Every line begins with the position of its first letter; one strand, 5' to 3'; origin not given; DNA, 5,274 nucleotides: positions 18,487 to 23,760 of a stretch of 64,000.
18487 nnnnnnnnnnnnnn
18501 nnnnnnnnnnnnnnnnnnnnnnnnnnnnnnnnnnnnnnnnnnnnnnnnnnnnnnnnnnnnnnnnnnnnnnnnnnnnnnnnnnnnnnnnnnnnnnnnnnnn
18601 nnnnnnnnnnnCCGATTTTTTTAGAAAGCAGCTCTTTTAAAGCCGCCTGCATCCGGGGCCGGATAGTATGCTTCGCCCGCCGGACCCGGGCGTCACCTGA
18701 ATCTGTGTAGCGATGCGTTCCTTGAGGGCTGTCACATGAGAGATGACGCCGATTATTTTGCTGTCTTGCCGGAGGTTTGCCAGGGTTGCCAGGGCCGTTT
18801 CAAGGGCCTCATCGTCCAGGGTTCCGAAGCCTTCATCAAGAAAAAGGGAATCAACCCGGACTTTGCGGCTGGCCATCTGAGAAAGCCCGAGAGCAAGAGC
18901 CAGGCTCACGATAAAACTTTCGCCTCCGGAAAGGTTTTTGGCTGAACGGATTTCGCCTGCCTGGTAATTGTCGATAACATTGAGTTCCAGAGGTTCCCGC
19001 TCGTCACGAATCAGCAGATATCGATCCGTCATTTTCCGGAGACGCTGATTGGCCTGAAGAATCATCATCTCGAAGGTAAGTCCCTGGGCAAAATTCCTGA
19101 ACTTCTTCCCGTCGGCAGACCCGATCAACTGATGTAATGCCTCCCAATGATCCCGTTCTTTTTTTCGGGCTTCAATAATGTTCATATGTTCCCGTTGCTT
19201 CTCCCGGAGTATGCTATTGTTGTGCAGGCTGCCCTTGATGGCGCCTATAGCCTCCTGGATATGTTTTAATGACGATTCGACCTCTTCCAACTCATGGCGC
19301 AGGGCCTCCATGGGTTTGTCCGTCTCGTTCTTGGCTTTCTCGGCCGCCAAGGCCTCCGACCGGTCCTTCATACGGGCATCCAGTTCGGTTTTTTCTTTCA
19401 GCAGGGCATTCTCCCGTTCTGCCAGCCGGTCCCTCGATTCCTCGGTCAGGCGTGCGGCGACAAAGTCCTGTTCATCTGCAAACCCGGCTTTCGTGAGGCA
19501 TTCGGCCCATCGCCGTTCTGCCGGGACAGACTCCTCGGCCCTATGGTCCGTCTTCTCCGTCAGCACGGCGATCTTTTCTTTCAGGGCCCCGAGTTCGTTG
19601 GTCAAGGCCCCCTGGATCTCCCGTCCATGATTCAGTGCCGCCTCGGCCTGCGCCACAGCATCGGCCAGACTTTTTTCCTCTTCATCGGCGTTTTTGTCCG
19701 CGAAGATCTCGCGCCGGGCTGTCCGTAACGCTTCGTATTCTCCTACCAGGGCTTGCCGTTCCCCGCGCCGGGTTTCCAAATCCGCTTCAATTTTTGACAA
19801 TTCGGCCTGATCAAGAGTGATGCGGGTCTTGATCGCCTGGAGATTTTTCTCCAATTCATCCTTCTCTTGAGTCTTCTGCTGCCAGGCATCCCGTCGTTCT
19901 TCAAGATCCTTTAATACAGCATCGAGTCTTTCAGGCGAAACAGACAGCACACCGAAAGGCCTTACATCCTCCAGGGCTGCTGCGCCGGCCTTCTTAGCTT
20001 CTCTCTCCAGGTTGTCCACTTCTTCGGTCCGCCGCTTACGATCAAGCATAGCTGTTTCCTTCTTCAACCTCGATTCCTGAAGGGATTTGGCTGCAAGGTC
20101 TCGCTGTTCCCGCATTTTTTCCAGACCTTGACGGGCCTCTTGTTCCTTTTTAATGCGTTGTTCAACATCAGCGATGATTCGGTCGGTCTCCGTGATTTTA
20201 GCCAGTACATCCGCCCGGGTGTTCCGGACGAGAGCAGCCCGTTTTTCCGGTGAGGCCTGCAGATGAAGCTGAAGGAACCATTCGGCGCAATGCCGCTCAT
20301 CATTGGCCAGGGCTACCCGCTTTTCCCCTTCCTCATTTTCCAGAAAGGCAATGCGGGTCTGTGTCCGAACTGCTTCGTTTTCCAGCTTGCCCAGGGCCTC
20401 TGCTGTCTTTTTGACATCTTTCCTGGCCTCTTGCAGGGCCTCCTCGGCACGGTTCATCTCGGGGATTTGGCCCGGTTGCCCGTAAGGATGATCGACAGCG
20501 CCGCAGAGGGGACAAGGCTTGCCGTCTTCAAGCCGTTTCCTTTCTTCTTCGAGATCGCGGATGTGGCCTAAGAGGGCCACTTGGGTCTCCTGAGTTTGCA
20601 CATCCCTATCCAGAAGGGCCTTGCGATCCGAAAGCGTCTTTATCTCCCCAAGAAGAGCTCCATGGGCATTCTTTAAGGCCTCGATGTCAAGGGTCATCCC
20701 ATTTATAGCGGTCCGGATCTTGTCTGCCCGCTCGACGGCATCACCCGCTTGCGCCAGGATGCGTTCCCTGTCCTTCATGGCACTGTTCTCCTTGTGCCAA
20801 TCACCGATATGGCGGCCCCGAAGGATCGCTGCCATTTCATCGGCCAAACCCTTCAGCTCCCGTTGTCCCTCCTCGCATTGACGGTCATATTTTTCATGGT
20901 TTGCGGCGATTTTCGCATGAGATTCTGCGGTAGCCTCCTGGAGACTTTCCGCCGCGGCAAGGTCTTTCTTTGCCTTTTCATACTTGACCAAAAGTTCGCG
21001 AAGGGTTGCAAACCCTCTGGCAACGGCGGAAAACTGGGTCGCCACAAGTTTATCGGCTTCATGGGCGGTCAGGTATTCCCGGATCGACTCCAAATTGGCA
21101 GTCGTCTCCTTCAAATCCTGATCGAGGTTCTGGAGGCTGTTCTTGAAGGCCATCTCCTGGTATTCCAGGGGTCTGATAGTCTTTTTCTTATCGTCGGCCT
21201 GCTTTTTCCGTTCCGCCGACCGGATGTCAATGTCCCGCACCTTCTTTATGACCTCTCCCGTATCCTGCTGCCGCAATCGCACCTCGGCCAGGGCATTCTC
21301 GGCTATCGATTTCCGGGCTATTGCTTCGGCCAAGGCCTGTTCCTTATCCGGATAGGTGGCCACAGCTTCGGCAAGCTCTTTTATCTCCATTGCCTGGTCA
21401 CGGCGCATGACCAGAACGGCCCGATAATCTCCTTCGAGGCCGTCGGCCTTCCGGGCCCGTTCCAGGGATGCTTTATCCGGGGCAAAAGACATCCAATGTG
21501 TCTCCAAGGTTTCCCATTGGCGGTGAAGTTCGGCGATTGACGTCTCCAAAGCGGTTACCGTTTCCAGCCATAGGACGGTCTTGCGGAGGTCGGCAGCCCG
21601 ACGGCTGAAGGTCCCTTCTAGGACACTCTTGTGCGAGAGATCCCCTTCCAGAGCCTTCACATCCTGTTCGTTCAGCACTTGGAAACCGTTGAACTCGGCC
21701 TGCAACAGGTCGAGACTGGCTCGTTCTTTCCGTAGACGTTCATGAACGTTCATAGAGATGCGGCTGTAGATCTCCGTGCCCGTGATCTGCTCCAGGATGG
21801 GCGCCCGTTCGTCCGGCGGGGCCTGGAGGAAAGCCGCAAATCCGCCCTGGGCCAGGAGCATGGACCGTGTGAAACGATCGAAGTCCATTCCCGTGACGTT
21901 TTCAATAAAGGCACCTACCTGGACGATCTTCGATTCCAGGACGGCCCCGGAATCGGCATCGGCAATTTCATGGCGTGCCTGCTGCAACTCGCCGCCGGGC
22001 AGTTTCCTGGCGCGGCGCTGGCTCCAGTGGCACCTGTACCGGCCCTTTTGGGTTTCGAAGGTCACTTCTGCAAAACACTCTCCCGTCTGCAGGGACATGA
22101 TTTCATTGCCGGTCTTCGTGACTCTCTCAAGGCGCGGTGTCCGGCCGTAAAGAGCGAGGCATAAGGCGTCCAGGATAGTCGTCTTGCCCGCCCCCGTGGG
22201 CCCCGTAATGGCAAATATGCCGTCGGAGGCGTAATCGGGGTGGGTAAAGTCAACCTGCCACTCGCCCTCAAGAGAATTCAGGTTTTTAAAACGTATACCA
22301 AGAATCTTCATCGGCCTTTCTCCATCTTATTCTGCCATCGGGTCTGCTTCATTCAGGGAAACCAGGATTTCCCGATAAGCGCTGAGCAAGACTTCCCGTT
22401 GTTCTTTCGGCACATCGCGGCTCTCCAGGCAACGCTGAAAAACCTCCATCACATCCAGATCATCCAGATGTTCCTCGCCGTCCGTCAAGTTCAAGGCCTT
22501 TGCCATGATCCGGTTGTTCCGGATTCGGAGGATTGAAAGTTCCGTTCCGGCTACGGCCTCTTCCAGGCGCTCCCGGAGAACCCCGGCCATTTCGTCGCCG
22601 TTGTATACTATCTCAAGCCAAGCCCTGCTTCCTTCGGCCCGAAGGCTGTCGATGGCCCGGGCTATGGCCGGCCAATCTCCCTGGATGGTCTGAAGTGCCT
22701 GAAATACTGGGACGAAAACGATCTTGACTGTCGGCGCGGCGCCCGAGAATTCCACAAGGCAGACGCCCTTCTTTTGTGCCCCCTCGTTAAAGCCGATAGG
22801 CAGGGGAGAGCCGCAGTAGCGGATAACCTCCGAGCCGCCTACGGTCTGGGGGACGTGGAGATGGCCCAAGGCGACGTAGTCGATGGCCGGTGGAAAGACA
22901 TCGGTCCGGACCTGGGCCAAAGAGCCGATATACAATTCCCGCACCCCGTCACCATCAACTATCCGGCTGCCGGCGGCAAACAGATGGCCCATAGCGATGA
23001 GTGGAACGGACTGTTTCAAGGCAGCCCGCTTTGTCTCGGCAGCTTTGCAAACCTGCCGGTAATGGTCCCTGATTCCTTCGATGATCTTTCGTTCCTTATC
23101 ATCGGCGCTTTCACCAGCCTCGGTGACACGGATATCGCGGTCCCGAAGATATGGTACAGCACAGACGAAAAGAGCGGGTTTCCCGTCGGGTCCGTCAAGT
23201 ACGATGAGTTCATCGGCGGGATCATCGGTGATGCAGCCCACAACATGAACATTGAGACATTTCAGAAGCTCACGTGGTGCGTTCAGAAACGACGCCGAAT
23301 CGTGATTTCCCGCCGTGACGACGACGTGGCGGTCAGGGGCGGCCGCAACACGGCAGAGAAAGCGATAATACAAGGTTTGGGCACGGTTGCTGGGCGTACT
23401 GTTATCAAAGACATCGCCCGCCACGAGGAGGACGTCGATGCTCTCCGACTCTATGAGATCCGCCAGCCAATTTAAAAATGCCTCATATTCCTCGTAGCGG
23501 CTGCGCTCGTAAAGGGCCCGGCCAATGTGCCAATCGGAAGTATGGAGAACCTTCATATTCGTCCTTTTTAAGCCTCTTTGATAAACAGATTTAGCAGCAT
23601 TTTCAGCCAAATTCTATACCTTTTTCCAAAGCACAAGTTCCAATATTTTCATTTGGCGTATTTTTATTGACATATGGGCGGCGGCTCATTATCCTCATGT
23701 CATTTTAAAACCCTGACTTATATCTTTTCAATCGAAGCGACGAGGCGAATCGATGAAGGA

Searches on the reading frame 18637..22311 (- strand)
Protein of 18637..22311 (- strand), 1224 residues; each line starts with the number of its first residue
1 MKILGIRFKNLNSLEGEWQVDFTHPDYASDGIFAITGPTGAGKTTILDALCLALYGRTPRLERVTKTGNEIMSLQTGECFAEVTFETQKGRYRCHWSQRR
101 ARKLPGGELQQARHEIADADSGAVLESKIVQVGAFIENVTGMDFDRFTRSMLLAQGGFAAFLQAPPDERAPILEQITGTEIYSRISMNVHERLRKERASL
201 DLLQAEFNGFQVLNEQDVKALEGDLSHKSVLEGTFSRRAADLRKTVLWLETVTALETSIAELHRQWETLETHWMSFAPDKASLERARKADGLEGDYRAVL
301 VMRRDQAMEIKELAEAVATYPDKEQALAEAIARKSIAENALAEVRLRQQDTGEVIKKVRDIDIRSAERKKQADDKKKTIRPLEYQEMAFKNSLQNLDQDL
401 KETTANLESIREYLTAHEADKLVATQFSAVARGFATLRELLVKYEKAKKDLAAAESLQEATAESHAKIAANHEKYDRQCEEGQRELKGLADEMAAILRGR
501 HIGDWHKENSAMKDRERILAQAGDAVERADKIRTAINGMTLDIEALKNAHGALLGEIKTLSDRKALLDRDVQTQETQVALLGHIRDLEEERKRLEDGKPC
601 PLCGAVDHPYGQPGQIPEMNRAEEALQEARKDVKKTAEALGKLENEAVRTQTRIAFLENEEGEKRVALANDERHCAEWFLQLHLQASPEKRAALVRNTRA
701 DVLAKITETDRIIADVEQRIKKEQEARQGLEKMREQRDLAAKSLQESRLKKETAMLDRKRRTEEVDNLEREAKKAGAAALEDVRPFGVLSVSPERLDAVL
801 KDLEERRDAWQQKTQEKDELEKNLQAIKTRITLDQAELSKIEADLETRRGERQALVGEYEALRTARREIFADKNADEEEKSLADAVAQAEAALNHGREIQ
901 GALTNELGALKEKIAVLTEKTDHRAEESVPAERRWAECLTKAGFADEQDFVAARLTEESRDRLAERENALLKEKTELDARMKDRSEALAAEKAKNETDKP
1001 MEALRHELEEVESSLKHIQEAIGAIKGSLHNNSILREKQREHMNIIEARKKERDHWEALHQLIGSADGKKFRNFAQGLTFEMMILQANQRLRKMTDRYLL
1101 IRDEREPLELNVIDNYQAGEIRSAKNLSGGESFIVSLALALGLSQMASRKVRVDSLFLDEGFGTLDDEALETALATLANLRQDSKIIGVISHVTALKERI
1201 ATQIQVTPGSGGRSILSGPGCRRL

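Call 80: search_protein_families(library=pfam, proteins=[window:18637-22311:-], max_evalue=0.00001)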
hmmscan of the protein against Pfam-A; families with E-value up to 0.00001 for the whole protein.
window:18637-22311:- (1224 aa): 4 families
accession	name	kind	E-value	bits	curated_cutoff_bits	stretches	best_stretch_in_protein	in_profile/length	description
PF13476.12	AAA_23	-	8.3e-26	92.3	27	1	6-208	2-194/201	AAA domain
PF13558.12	SbcC_Walker_B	-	5.9e-12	46.1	27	1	1102-1178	4-89/90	SbcC/RAD50-like, Walker B motif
PF02463.25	SMC_N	-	8.5e-07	29.1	40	1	29-1208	23-213/220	RecF/RecN/SMC N terminal domain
PF13555.12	AAA_29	-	3.4e-06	27.1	27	1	28-58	20-50/61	P-loop containing region of AAA domain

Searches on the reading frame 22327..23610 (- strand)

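Call 80: search_protein_families(library=pfam, proteins=[window:22327-23610:-], max_evalue=0.00001)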
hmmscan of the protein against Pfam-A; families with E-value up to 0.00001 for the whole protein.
window:22327-23610:- (427 aa): 2 families
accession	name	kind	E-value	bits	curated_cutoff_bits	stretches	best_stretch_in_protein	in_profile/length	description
PF00149.33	Metallophos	-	1.7e-16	61.7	21.5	1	19-254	1-191/191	Calcineurin-like phosphoesterase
PF12320.13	SbcD_C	-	2.9e-15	56.9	24.4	1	302-397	1-92/94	Type 5 capsule protein repressor C-terminal domain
